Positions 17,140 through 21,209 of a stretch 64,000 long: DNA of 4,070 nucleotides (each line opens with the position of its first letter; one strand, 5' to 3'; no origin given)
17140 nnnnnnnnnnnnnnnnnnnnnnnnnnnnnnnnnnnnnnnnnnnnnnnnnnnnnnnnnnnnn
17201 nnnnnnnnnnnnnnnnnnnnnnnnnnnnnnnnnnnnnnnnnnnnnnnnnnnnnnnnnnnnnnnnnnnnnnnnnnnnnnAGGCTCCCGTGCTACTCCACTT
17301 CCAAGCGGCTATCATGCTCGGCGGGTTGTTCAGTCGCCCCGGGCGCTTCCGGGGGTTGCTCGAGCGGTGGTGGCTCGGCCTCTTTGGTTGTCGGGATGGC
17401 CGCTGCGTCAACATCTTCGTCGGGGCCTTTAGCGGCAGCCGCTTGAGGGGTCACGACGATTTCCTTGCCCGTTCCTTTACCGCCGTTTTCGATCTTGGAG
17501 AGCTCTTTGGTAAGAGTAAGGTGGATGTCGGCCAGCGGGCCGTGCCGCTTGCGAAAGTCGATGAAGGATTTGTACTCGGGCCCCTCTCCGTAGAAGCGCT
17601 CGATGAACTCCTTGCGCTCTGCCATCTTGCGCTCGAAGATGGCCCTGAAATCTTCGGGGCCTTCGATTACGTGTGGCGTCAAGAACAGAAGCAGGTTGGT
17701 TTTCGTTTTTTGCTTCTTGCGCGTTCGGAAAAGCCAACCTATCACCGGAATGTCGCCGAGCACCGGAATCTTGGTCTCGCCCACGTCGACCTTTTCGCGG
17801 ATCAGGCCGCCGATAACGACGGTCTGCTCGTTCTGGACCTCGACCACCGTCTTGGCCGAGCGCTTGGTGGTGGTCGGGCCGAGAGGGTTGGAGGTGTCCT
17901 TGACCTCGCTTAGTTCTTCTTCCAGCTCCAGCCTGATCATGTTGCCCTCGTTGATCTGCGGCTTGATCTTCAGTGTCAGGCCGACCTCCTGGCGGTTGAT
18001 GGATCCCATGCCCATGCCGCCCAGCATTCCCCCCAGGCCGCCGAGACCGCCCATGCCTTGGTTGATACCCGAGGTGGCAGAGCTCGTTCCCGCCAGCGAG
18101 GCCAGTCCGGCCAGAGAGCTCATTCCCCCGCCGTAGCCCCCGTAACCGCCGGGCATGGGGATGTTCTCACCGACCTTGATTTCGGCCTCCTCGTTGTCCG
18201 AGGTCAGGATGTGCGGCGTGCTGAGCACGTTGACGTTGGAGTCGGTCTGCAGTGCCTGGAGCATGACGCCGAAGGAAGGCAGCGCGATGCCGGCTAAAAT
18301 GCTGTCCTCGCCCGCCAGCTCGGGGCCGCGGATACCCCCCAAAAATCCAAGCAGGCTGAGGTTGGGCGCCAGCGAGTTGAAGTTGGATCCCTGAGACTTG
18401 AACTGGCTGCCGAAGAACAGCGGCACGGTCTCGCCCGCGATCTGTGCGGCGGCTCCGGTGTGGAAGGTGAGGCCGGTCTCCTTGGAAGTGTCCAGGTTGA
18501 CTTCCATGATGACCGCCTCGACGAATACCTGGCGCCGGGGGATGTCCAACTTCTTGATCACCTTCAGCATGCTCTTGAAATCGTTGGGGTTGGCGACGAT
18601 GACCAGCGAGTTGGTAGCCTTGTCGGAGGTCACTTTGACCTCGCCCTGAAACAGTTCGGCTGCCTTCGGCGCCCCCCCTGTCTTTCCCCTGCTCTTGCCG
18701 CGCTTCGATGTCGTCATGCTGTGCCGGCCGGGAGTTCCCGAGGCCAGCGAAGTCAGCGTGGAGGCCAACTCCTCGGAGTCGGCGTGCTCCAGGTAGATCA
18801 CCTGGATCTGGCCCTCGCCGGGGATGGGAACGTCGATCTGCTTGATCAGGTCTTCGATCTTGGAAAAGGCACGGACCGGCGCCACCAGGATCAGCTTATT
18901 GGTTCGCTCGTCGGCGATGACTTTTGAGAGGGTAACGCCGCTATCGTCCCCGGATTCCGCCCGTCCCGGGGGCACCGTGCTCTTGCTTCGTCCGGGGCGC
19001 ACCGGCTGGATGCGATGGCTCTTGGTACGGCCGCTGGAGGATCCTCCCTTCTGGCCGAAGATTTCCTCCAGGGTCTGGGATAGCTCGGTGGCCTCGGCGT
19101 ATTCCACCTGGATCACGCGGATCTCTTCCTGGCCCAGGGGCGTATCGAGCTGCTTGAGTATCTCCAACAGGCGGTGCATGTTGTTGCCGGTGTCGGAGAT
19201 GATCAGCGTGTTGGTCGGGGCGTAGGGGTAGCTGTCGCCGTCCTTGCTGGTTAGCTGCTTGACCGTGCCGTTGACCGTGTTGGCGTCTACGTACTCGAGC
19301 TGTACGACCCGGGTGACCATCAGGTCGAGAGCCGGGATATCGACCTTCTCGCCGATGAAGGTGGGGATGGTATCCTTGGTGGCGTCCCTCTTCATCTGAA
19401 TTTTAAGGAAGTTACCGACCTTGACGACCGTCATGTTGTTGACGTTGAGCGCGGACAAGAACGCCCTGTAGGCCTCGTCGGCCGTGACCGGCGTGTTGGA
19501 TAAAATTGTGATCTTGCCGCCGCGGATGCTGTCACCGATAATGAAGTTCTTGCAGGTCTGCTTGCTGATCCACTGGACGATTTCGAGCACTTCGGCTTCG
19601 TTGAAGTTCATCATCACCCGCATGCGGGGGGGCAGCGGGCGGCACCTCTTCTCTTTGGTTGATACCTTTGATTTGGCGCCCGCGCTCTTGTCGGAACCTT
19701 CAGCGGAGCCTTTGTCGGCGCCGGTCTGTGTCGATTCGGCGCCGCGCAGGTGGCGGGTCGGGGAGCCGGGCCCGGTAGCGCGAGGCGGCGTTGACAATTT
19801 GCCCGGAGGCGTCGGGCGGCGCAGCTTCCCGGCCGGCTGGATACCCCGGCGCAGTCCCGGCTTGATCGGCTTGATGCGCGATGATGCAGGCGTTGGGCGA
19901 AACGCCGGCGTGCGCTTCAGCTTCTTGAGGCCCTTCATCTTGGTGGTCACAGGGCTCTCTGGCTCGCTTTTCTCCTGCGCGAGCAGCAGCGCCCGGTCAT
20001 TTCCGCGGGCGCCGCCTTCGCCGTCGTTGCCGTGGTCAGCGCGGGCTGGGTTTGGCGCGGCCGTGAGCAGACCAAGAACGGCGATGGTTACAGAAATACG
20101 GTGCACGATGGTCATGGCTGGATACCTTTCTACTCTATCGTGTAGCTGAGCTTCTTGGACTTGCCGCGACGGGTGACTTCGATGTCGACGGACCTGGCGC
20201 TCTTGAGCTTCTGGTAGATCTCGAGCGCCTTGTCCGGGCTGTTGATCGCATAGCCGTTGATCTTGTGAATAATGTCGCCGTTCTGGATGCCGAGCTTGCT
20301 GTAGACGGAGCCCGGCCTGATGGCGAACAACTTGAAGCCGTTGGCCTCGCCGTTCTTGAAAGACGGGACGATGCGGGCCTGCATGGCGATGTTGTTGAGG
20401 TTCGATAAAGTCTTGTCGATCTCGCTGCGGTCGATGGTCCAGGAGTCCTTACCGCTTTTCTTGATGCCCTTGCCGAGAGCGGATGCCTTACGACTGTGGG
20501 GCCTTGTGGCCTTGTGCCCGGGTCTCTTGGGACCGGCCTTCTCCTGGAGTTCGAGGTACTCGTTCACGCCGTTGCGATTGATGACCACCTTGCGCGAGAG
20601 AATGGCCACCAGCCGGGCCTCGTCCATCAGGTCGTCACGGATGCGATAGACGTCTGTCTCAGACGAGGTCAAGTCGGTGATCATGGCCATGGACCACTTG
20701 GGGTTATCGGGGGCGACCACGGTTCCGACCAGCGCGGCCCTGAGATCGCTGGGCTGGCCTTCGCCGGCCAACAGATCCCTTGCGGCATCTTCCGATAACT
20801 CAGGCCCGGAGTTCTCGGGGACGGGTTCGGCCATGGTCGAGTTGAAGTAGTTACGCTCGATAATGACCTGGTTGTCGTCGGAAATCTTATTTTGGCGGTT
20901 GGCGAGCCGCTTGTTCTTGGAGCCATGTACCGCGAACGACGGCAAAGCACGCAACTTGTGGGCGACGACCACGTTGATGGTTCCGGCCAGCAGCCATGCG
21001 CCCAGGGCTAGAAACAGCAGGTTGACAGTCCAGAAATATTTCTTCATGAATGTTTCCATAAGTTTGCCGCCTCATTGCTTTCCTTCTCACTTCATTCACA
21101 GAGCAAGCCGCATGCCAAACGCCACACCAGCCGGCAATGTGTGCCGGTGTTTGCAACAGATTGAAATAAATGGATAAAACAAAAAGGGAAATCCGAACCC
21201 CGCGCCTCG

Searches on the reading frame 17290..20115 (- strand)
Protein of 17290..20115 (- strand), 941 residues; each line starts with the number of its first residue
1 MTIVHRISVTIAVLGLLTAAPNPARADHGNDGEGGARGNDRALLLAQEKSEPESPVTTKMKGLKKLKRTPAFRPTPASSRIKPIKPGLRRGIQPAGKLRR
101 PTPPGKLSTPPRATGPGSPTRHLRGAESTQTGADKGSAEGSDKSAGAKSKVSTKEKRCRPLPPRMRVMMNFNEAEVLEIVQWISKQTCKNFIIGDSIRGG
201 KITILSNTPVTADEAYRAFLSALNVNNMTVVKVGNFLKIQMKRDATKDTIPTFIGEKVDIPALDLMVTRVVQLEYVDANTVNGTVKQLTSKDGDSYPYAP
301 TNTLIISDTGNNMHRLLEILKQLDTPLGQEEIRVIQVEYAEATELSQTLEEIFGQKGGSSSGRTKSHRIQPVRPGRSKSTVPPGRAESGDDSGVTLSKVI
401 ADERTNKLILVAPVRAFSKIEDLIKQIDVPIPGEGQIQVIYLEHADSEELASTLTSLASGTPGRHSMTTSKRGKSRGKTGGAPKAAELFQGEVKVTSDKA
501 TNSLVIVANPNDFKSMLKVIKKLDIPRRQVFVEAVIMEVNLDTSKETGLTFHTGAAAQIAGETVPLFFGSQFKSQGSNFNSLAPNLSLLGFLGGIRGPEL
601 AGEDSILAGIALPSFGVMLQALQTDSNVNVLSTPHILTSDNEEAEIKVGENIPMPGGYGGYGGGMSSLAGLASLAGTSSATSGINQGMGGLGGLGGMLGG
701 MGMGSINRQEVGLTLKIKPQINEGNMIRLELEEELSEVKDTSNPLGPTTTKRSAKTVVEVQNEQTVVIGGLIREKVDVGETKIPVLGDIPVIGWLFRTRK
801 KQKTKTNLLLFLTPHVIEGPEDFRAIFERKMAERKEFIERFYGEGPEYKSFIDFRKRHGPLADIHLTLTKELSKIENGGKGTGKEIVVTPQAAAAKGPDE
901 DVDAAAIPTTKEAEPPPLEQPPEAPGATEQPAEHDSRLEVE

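Call 51: search_protein_families(library=pfam, proteins=[window:17290-20115:-], max_evalue=0.00001)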
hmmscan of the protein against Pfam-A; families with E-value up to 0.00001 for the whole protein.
window:17290-20115:- (941 aa): 3 families
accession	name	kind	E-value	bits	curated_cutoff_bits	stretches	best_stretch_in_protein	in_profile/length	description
PF00263.26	Secretin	-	1.7e-46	158.4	27.5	2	705-818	51-169/169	Bacterial type II and III secretion system protein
PF03958.22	Secretin_N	-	1.9e-40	137.3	28.2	3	333-432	2-68/69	Bacterial type II/III secretion system short domain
PF21305.2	type_II_gspD_N0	-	3.8e-18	65.6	27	1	169-239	1-71/71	GspD-like, N0 domain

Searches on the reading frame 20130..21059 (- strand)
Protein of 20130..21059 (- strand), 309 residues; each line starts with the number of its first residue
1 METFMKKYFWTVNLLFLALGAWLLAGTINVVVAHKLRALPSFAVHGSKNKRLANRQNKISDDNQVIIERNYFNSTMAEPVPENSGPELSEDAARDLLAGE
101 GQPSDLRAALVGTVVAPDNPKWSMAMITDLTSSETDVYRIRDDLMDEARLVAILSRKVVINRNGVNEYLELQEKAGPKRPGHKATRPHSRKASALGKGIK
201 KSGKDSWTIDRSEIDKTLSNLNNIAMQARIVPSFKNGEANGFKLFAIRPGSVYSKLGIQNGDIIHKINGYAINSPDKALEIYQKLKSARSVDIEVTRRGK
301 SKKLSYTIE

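Call 51: search_protein_families(library=pfam, proteins=[window:20130-21059:-], max_evalue=0.00001)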
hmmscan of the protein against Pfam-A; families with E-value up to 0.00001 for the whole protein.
window:20130-21059:- (309 aa): 2 families
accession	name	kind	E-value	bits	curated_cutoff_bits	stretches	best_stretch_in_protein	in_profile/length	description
PF11356.14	T2SSC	-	8.6e-08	32.6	27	1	15-171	2-141/141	Type II secretion system protein C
PF13180.12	PDZ_2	-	3.6e-06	27.6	27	0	251-305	23-77/80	PDZ domain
